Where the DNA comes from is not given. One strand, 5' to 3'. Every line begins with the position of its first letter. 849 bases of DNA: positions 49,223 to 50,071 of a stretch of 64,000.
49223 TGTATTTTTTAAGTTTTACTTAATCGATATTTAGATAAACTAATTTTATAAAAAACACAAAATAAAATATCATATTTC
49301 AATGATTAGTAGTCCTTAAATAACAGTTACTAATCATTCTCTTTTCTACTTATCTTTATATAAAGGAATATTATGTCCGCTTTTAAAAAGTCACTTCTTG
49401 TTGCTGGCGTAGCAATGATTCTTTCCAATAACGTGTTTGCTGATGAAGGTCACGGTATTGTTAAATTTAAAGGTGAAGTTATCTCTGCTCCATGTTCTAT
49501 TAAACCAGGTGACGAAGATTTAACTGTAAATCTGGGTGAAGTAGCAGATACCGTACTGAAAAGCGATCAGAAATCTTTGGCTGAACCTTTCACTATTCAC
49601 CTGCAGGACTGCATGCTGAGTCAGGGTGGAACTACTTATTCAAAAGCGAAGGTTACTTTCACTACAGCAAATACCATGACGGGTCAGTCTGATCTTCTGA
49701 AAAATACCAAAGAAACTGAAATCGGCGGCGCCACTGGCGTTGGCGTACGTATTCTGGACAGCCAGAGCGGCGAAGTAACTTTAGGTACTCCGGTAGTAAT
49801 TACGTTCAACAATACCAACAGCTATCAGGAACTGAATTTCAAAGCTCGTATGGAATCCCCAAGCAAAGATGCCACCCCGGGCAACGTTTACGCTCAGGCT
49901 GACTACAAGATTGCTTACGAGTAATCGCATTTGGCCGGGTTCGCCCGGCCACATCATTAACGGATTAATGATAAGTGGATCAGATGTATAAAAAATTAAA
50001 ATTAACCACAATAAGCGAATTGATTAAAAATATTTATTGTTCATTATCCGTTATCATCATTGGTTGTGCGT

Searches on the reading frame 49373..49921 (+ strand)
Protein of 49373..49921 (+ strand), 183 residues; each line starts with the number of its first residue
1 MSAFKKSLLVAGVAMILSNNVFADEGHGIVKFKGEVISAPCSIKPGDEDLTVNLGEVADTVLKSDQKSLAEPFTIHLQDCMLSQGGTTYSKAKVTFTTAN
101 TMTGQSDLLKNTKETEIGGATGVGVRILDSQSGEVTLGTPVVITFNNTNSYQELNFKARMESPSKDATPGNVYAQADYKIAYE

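Call 44: find_homologous_proteins(query=window:49373-49921:+, max_evalue=1e-10)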
Query window:49373-49921:+ (183 aa): 114 proteins with E <= 1e-10 among 170 candidates.
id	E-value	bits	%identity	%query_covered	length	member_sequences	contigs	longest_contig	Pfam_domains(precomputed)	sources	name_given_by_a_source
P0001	4.4e-113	393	99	100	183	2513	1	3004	PF00419.27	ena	-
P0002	2.0e-109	381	90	100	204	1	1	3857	PF00419.27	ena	-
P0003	3.4e-102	357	95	97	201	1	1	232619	PF00419.27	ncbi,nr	ncbi:fimbrial-like protein, partial [Escherichia coli]|nr:fimbrial-like protein [Escherichia coli]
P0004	3.9e-100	351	93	100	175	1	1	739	PF00419.27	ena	-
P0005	1.3e-99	349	93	100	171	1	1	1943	PF00419.27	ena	-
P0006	1.1e-98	346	98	90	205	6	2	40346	PF00419.27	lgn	-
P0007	1.9e-98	345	89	100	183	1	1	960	PF00419.27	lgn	-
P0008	8.6e-97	340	100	87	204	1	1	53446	PF00419.27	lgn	-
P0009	1.3e-96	339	99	87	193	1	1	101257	PF00926.25,PF00419.27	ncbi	ncbi:fimbrial-like protein, partial [Escherichia coli]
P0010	2.4e-94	332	90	100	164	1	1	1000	PF00419.27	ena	-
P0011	1.5e-91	323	99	83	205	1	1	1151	PF00419.27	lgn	-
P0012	1.2e-90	320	84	100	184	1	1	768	PF00419.27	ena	-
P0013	2.6e-90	319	89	93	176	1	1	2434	PF00419.27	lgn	-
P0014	8.0e-89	314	81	100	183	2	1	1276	-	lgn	-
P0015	1.6e-80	287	97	78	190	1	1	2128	PF00419.27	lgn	-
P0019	2.6e-68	247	69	100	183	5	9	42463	-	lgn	-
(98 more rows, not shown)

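Call 46: find_related_loci(query=A3, collection=genome_contigs, flank=4000)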
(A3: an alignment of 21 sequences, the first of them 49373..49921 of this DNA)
Query A3 (183 aa) in genome_contigs; peptide patterns used: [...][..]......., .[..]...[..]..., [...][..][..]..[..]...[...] (x = any residue, [..] = any of these).
118 stretches matched a pattern; 32 encode a relative of the query (tblastn E <= 1e-3); 31 distinct loci.
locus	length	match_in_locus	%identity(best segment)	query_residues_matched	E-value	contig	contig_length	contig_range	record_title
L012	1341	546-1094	100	1-183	2e-133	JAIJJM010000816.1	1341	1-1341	MAG: Collinsella sp. isolate Map_57_008 contig_100_10363, whole genome shotgun sequence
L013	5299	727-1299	54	4-183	4e-62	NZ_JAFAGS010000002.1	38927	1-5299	MAG: Pluralibacter sp. isolate CP_BE_BS_1 BE_BS_k147_1035973, whole genome shotgun sequence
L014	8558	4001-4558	56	4-183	3e-60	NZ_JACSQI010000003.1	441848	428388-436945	Escherichia whittamii strain Sa2BVA5 NODE_3_length_441848_cov_9.028465, whole genome shotgun sequence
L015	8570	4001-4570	55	4-183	1e-59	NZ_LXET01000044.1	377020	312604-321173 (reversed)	Hafnia paralvei ATCC 29927 Sequence00044, whole genome shotgun sequence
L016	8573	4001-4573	54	5-183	2e-55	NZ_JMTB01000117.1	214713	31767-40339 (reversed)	Trabulsiella guamensis ATCC 49490 GTGU.assembly.117, whole genome shotgun sequence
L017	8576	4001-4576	54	4-183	2e-55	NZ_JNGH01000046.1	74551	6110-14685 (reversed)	Trabulsiella odontotermitis strain 01 SAMPLE01_CONTIG_54, whole genome shotgun sequence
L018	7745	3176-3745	53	4-183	6e-57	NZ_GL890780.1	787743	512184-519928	Enterobacter mori LMG 25706 ENTMO1_scaffold9, whole genome shotgun sequence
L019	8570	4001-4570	56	4-183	5e-55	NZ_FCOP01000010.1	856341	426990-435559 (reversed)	Pseudenterobacter timonensis strain mt20, whole genome shotgun sequence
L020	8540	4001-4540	49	4-183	1e-52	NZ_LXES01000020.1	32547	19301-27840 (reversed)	Enterobacter soli ATCC BAA-2102 Sequence00020, whole genome shotgun sequence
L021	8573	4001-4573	49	2-183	6e-52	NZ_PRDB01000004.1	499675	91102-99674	Klebsiella michiganensis strain DSM 25444 contig_4, whole genome shotgun sequence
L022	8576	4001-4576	50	2-183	3e-50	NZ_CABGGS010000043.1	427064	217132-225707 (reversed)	Klebsiella spallanzanii isolate SB6411, whole genome shotgun sequence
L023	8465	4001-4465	56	23-182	7e-50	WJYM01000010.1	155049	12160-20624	Enterobacteriaceae bacterium RIT691 10, whole genome shotgun sequence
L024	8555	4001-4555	49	4-182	3e-49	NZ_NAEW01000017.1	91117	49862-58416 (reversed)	Citrobacter braakii strain ATCC 51113 CbraakiiATCC_L001_NODE_17_length_91117__28.9404, whole genome shotgun sequence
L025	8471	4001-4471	53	26-183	1e-47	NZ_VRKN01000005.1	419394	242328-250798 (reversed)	Enterobacter asburiae strain TN152 NODE_5_length_419394_cov_148.452, whole genome shotgun sequence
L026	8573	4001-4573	47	2-183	2e-41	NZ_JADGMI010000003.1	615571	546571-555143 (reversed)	Superficieibacter sp. 1612_C1 1612_C1_3, whole genome shotgun sequence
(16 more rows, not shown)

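Call 57: find_encoding_contigs(protein=P0019, flank=3000, max_places=3)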
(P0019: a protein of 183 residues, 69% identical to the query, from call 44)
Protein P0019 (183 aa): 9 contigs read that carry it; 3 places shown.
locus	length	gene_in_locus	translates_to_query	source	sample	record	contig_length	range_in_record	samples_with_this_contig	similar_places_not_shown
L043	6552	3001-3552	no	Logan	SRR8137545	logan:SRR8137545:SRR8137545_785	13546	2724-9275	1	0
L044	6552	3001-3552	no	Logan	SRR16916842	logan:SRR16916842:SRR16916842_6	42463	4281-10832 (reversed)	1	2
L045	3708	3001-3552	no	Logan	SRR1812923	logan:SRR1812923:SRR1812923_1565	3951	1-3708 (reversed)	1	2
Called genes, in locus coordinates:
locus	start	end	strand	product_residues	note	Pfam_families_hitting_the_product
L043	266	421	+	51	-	-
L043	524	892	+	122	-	-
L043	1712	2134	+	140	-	-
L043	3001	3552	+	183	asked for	-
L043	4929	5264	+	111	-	PF00577:Usher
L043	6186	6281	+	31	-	-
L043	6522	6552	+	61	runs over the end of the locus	-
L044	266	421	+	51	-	-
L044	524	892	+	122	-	-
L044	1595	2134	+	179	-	-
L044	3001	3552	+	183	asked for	-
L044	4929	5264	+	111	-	PF00577:Usher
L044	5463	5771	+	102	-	PF00577:Usher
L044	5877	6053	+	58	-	-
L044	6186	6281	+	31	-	-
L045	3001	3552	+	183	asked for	-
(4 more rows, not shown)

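Call 58: find_encoding_contigs(protein=P0014, flank=1500, max_places=2)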
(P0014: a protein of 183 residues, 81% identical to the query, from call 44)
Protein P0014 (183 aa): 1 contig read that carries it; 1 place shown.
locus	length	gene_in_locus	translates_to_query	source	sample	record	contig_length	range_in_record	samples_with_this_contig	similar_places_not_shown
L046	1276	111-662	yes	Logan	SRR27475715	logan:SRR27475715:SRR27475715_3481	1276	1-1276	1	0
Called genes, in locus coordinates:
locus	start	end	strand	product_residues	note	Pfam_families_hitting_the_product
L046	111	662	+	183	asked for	-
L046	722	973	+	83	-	-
